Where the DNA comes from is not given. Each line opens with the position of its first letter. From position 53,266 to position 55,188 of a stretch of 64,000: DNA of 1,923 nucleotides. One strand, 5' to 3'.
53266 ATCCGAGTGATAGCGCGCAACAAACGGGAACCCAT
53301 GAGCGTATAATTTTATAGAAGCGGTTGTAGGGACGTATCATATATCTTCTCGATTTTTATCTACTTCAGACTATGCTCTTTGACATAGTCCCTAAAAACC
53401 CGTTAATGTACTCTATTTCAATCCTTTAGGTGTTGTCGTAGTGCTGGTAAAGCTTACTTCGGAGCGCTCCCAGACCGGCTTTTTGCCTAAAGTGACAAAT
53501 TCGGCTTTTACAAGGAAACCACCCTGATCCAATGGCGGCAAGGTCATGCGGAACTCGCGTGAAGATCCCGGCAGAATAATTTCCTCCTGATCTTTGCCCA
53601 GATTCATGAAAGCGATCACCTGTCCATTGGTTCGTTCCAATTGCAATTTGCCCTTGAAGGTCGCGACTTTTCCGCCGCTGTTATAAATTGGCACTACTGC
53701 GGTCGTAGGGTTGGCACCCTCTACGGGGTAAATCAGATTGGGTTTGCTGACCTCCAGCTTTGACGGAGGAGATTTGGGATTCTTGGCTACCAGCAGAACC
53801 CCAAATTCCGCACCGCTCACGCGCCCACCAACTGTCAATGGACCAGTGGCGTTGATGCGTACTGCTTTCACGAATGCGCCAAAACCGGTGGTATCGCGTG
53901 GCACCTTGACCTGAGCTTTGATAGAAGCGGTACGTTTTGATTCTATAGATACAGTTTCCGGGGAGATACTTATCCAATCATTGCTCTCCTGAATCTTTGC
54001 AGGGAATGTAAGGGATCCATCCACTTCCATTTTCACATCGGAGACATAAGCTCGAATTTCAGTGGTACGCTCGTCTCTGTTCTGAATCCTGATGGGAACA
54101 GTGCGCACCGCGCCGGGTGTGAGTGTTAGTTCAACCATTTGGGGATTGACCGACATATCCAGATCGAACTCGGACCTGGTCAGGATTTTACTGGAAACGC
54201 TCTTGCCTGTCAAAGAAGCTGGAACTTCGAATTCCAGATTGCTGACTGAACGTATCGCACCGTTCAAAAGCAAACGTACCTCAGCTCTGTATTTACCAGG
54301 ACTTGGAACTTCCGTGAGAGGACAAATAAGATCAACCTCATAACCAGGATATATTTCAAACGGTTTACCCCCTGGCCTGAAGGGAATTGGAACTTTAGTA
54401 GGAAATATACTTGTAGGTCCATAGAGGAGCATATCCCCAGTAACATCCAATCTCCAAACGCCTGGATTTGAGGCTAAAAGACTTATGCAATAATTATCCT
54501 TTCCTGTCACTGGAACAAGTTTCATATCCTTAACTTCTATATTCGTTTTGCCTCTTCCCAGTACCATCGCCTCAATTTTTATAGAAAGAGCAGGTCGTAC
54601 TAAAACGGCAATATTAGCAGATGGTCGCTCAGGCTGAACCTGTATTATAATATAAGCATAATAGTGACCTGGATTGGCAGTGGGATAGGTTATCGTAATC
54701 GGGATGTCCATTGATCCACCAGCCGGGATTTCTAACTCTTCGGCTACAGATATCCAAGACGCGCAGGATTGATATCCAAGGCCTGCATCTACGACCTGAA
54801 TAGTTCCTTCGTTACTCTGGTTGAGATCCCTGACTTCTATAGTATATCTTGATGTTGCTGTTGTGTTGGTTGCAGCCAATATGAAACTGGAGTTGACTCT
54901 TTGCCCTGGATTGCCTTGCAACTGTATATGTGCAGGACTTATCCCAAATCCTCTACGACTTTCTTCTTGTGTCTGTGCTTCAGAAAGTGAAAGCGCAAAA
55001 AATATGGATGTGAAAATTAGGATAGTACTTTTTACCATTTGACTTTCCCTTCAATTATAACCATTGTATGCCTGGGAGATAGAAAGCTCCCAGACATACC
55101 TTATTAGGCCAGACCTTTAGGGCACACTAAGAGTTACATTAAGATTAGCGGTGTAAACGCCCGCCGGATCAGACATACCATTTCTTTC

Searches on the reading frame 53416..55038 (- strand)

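Call 46: search_protein_families(library=pfam, proteins=[window:53416-55038:-], max_evalue=0.001)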
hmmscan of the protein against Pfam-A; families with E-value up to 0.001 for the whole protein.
window:53416-55038:- (541 aa): 1 family
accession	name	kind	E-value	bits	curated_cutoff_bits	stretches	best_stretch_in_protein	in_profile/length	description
PF06030.18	WxLIP_PGBD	-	1.7e-05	25.2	27.3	0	303-383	20-108/121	WxL Interacting Protein, peptidoglycan binding domain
